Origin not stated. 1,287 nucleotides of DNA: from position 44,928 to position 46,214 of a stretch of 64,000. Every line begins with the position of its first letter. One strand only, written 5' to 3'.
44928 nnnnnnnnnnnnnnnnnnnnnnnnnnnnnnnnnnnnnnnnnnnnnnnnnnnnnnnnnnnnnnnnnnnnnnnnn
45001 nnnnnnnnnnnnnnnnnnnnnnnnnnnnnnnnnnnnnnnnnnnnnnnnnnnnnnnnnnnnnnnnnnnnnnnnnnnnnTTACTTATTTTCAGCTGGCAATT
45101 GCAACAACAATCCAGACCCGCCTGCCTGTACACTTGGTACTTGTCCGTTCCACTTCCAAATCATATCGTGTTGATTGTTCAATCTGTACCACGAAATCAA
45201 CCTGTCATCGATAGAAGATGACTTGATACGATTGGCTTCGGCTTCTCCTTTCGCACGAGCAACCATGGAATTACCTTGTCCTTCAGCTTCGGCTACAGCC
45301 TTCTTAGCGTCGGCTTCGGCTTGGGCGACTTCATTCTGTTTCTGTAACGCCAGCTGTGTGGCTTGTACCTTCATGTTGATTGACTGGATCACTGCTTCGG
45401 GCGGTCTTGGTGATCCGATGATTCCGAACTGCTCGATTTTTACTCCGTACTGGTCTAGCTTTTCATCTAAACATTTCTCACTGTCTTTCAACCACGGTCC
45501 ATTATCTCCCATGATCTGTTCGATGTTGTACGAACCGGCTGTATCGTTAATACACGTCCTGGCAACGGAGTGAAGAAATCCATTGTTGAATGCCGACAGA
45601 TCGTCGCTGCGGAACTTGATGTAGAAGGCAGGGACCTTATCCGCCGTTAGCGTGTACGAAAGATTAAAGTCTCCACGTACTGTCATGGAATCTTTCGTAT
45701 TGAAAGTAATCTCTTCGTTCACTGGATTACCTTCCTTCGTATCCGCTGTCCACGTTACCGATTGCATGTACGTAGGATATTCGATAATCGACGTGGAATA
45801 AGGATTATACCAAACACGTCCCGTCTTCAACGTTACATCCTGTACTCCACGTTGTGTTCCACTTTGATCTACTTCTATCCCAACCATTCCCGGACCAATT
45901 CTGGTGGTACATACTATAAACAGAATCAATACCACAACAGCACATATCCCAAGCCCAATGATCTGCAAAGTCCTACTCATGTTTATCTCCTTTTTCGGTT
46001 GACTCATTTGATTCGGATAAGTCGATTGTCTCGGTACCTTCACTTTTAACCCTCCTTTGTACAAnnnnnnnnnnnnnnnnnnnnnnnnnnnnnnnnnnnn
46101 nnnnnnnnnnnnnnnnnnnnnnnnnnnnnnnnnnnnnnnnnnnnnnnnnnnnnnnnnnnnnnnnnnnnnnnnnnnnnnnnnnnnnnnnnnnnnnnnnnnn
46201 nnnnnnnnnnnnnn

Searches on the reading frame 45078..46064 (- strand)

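Call 7: search_protein_families(library=phrogs, proteins=[window:45078-46064:-], max_evalue=0.01)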
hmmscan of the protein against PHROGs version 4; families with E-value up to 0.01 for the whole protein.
window:45078-46064:- (328 aa): 2 families
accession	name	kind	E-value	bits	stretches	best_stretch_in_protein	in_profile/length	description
phrog_200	-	other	1.8e-61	209.4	1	26-323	74-359/379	lipoprotein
phrog_21428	-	unknown function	0.00068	20.6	1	41-85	9-52/63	-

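Call 54: search_protein_families(library=pfam, proteins=[window:45078-46064:-], max_evalue=0.01)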
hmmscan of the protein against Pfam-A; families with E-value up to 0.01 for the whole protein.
window:45078-46064:- (328 aa): 1 family
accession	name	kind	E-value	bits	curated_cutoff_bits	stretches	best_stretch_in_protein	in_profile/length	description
PF01145.31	Band_7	-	1.3e-23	84.4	23.6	1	55-252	2-175/176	SPFH domain / Band 7 family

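Call 98: search_protein_families(library=padloc, proteins=[window:45078-46064:-], max_evalue=0.01)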
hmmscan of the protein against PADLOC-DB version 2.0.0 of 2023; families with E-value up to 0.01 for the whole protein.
window:45078-46064:- (328 aa): 0 families
